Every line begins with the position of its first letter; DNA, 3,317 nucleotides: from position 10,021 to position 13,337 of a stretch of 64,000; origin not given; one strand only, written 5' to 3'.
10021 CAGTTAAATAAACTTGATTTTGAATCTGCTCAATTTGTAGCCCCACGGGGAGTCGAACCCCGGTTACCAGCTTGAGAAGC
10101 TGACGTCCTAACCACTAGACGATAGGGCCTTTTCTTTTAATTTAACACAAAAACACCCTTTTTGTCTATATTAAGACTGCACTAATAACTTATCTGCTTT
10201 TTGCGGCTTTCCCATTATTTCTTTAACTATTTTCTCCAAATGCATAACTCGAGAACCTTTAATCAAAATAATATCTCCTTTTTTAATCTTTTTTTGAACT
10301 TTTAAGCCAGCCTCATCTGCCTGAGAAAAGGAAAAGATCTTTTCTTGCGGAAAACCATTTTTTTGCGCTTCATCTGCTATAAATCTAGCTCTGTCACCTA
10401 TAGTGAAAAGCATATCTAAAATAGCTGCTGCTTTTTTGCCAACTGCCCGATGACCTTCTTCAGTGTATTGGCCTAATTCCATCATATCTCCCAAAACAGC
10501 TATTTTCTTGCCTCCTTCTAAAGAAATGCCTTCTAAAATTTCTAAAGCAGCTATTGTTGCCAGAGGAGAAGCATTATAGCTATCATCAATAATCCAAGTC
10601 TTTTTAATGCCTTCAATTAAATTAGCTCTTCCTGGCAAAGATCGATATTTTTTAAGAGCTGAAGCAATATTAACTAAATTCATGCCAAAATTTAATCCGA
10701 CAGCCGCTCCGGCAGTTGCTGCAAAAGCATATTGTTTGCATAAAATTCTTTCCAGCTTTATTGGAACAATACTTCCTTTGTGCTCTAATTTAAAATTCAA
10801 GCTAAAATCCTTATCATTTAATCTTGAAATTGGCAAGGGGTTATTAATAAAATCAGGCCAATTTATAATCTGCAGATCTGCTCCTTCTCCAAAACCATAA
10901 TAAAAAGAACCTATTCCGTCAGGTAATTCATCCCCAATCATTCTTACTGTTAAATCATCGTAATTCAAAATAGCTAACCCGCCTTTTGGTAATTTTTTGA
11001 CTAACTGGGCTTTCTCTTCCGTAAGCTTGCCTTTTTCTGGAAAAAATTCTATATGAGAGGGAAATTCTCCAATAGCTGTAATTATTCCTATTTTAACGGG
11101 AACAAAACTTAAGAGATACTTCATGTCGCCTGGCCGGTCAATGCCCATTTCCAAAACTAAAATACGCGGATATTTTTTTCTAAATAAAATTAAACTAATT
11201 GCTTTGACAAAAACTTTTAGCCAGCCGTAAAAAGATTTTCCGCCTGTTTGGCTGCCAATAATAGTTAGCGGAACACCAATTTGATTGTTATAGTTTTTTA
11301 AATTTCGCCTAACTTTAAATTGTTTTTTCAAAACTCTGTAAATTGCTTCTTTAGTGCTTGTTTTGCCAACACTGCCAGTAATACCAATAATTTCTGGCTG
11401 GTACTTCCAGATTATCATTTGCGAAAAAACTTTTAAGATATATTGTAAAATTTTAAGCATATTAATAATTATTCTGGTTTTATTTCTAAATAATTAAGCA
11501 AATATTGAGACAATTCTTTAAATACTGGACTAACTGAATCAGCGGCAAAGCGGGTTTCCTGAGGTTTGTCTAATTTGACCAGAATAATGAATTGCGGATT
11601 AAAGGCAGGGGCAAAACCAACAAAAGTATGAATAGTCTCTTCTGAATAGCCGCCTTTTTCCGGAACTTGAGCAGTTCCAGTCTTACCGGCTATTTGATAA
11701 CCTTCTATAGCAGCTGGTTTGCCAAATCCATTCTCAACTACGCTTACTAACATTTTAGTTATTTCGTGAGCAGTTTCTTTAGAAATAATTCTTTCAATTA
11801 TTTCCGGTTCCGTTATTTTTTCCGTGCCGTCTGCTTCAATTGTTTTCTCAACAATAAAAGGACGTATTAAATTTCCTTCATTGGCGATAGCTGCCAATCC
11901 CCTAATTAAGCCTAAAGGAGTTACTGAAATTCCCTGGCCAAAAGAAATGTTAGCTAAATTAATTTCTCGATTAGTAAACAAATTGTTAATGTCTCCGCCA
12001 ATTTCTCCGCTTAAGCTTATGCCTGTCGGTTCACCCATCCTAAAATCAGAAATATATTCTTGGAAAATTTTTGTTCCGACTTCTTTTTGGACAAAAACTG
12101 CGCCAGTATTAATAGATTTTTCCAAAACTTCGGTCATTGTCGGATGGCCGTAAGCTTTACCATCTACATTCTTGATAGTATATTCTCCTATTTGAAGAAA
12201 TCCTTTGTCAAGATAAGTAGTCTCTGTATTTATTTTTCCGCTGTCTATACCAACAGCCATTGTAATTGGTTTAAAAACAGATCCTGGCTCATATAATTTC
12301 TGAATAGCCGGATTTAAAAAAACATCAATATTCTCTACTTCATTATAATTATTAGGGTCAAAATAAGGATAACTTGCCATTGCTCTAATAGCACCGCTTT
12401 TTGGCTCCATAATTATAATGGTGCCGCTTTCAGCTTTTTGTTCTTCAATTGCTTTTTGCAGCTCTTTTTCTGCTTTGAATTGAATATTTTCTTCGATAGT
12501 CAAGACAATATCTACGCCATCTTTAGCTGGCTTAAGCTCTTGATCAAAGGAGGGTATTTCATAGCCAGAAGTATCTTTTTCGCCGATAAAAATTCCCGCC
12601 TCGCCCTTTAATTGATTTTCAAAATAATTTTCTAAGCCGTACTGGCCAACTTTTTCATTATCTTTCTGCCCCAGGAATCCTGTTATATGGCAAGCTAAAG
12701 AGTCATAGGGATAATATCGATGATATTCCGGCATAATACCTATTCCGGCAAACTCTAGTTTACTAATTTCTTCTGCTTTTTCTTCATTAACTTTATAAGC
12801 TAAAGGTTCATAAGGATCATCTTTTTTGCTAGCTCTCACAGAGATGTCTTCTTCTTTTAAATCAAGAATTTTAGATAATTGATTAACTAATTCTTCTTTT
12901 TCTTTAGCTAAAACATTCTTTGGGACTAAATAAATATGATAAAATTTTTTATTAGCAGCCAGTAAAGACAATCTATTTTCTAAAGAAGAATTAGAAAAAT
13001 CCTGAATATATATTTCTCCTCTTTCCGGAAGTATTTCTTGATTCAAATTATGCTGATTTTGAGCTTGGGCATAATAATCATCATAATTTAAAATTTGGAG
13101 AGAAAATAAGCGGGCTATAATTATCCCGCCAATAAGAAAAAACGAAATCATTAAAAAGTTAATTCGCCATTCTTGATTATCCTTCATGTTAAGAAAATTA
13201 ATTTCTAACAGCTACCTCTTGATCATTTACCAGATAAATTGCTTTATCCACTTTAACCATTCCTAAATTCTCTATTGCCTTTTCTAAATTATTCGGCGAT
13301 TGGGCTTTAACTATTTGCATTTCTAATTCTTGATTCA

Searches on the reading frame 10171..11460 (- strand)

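Call 35: search_protein_families(library=pfam, proteins=[window:10171-11460:-], max_evalue=0.00001)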
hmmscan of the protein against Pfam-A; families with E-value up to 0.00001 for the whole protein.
window:10171-11460:- (429 aa): 2 families
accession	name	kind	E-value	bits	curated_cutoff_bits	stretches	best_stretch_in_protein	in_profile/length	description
PF08245.18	Mur_ligase_M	-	1e-20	75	24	2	94-194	53-151/200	Mur ligase middle domain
PF02875.26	Mur_ligase_C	-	4.3e-19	70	28.4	1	277-404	1-127/127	Mur ligase, glutamate ligase domain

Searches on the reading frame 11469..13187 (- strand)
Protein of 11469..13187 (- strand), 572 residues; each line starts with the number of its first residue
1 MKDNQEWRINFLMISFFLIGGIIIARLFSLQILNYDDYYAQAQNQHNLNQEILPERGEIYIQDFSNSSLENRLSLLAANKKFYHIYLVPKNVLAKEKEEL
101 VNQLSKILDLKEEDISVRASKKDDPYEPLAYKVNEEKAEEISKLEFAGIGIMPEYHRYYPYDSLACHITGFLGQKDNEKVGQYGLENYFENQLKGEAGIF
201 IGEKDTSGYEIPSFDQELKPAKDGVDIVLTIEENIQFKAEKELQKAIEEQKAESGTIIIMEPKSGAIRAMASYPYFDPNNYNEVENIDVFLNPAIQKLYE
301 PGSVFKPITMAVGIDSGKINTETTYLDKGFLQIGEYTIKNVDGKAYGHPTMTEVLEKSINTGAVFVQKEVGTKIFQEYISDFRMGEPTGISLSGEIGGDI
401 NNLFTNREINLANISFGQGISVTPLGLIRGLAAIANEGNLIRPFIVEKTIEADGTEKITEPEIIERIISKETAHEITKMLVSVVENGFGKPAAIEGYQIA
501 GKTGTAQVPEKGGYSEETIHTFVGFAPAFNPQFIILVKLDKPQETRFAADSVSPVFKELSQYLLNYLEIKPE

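Call 35: search_protein_families(library=pfam, proteins=[window:11469-13187:-], max_evalue=0.00001)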
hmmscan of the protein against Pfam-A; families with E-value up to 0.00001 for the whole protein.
window:11469-13187:- (572 aa): 2 families
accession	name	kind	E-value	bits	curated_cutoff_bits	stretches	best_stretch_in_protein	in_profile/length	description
PF00905.27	Transpeptidase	-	2e-72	244.3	22.1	1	255-560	1-298/299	Penicillin binding protein transpeptidase domain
PF03717.20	PBP_dimer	-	7.8e-20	72.5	24.4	1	53-211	3-176/180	Penicillin-binding Protein dimerisation domain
